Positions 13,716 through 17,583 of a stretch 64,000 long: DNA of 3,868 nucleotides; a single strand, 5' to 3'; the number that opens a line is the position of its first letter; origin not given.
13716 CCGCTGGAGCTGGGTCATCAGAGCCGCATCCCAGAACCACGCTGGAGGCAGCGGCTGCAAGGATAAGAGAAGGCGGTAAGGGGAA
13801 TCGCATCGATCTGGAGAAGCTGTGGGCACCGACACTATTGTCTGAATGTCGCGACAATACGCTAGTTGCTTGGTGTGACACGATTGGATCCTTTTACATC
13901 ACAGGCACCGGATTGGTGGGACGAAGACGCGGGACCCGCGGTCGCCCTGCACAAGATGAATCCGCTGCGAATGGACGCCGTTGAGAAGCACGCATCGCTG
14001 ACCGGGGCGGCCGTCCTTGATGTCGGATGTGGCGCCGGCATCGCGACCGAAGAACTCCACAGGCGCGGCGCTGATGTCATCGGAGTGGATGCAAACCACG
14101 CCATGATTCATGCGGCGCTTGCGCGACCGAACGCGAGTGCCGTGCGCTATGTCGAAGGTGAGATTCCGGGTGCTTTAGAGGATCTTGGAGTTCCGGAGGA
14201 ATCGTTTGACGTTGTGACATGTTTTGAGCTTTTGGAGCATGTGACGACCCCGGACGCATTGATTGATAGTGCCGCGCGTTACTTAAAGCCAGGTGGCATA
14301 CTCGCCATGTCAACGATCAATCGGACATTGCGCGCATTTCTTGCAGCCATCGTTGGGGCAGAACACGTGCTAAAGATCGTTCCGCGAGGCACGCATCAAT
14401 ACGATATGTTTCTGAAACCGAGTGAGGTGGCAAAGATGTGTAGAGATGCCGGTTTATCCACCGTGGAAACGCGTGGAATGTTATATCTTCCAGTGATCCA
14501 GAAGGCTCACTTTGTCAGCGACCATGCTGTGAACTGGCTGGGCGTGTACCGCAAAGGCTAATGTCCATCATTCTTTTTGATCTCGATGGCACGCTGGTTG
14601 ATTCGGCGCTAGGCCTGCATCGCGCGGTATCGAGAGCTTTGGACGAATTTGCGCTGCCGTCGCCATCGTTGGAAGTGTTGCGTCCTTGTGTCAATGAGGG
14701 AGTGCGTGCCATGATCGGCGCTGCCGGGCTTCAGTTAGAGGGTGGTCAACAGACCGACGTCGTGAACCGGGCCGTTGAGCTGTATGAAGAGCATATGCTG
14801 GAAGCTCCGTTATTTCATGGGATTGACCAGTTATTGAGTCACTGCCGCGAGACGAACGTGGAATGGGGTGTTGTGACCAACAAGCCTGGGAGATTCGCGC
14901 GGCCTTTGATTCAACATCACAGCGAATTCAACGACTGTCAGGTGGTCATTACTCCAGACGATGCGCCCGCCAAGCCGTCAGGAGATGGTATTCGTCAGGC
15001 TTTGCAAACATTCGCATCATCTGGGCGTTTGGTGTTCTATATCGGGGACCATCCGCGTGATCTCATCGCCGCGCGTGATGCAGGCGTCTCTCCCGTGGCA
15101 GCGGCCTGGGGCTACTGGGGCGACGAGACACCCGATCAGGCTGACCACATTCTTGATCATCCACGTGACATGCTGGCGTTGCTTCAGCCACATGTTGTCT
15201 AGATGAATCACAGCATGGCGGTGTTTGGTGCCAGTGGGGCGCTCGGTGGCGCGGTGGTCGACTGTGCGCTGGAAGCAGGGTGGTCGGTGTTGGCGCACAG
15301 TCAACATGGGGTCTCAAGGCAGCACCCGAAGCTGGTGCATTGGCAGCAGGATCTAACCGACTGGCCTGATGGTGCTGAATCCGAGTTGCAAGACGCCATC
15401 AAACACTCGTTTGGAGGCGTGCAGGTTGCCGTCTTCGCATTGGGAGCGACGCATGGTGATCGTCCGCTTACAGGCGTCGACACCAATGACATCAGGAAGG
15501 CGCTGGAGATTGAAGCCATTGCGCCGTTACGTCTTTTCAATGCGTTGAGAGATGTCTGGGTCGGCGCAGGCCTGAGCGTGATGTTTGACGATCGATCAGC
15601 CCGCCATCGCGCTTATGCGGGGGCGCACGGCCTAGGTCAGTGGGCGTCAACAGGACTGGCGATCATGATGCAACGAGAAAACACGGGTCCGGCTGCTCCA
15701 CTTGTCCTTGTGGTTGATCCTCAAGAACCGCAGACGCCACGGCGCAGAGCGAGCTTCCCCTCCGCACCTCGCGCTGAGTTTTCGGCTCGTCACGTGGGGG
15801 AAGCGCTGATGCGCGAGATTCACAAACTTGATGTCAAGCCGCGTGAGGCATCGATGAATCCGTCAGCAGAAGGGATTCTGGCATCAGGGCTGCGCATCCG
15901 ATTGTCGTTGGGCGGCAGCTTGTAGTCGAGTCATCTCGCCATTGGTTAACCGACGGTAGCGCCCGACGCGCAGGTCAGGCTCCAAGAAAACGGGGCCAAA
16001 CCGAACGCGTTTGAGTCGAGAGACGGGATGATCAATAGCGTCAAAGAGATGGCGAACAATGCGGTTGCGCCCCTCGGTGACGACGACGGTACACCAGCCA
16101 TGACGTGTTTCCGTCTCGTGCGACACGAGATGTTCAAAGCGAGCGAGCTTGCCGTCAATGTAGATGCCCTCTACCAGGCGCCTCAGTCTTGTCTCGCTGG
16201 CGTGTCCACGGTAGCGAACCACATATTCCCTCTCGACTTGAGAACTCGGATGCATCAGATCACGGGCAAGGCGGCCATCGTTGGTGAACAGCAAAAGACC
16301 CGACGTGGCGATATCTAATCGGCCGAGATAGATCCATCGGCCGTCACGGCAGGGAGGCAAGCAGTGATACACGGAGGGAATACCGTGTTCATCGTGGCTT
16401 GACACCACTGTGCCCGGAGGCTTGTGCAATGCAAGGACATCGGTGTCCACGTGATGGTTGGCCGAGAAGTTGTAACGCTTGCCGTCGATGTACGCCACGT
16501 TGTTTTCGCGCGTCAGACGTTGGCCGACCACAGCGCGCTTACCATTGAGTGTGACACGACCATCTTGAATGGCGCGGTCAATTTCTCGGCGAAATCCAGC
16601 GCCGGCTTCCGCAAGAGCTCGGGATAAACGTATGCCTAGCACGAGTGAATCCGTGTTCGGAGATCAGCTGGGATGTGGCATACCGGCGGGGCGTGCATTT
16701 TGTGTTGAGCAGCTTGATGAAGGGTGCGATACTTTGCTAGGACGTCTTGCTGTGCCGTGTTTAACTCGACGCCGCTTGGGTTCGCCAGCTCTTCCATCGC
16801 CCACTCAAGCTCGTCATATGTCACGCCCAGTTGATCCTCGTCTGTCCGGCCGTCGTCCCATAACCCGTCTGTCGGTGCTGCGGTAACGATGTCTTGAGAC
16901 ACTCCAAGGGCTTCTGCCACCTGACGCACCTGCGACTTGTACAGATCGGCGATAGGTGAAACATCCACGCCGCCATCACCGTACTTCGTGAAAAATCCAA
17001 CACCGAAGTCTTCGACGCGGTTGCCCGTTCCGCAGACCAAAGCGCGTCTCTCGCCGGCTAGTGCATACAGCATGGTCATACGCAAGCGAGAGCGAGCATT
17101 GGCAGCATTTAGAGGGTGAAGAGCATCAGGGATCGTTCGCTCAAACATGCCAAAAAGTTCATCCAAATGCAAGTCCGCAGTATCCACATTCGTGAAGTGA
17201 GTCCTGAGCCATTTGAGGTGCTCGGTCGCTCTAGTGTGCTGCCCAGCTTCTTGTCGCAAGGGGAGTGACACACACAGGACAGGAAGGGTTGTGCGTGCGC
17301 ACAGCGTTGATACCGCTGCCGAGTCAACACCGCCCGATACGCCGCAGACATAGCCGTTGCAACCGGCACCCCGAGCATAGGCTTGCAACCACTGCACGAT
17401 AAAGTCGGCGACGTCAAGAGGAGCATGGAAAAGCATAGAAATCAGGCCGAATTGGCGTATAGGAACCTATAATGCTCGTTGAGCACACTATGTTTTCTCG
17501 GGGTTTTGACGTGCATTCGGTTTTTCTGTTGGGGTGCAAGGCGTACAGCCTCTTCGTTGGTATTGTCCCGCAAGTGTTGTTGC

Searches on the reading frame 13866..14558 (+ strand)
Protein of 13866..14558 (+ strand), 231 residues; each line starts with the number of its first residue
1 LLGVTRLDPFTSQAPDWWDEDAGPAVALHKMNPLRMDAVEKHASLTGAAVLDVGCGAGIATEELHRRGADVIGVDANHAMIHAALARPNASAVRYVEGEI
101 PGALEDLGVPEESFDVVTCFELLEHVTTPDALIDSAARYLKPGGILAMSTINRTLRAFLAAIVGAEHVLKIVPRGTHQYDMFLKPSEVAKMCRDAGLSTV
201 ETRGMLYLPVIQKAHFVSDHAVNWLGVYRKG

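Call 23: search_protein_families(library=pfam, proteins=[window:13866-14558:+], max_evalue=0.0001)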
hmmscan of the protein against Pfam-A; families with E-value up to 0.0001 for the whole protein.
window:13866-14558:+ (231 aa): 11 families
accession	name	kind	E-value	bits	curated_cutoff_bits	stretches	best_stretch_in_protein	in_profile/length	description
PF13489.12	Methyltransf_23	-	8e-25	87.9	27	1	44-201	20-163/164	Methyltransferase domain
PF08241.18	Methyltransf_11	-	3.3e-23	82.6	21.2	1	51-147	1-94/95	Methyltransferase domain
PF13649.12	Methyltransf_25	-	1.2e-20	74.4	27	1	50-144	1-97/97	Methyltransferase domain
PF13847.12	Methyltransf_31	-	1.9e-18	67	27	1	47-162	4-122/145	Methyltransferase domain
PF08242.18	Methyltransf_12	-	2.5e-16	60.6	30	1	51-146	1-98/98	Methyltransferase domain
PF01209.24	Ubie_methyltran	-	1.6e-09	37.9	20.1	1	39-148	40-151/233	ubiE/COQ5 methyltransferase family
PF08003.17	Methyltransf_9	-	2e-07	30.7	23.8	1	36-151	104-220/315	Protein of unknown function (DUF1698)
PF06325.19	PrmA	-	5.2e-07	29.9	22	1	38-151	154-261/296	Ribosomal protein L11 methyltransferase (PrmA)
PF07021.18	MetW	-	2e-06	28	21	1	46-138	13-100/193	Methionine biosynthesis protein MetW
PF02353.26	CMAS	-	8.4e-06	25.7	27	1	39-158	54-174/273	Mycolic acid cyclopropane synthetase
PF05175.20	MTS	-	3.2e-05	24.1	23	1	46-154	31-143/170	Methyltransferase small domain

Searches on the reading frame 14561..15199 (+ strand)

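Call 23: search_protein_families(library=pfam, proteins=[window:14561-15199:+], max_evalue=0.0001)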
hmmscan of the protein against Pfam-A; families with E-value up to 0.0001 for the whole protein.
window:14561-15199:+ (213 aa): 3 families
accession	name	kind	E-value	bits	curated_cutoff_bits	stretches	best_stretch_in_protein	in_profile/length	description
PF13419.12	HAD_2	-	5e-26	92.3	23.8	1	4-180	1-177/178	Haloacid dehalogenase-like hydrolase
PF00702.32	Hydrolase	-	1e-18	68.9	26.4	1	2-175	2-191/191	haloacid dehalogenase-like hydrolase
PF12710.13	HAD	-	1.5e-08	35.7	27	1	4-172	1-189/189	haloacid dehalogenase-like hydrolase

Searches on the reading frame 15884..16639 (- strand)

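Call 23: search_protein_families(library=pfam, proteins=[window:15884-16639:-], max_evalue=0.0001)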
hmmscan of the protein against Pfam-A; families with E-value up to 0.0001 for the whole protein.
window:15884-16639:- (251 aa): 2 families
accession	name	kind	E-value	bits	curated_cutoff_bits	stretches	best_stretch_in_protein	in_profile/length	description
PF00849.27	PseudoU_synth_2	-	6.5e-16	59.3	26.8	1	67-199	1-150/152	RNA pseudouridylate synthase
PF01479.30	S4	-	6e-06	26.3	22.8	1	4-44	2-44/48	S4 domain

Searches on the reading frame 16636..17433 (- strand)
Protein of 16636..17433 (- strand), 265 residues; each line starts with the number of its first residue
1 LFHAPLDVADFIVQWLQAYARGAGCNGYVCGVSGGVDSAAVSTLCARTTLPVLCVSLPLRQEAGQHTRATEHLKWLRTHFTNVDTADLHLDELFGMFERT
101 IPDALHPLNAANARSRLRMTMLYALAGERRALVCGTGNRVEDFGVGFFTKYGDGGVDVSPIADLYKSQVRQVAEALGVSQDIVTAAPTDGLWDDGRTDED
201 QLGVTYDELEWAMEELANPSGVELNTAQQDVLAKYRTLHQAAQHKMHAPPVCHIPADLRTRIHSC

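Call 23: search_protein_families(library=pfam, proteins=[window:16636-17433:-], max_evalue=0.0001)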
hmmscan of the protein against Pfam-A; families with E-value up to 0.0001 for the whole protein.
window:16636-17433:- (265 aa): 1 family
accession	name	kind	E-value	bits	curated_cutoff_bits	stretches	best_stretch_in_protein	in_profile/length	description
PF02540.23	NAD_synthase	-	1.7e-46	158.8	21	1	12-249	5-242/242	NAD synthase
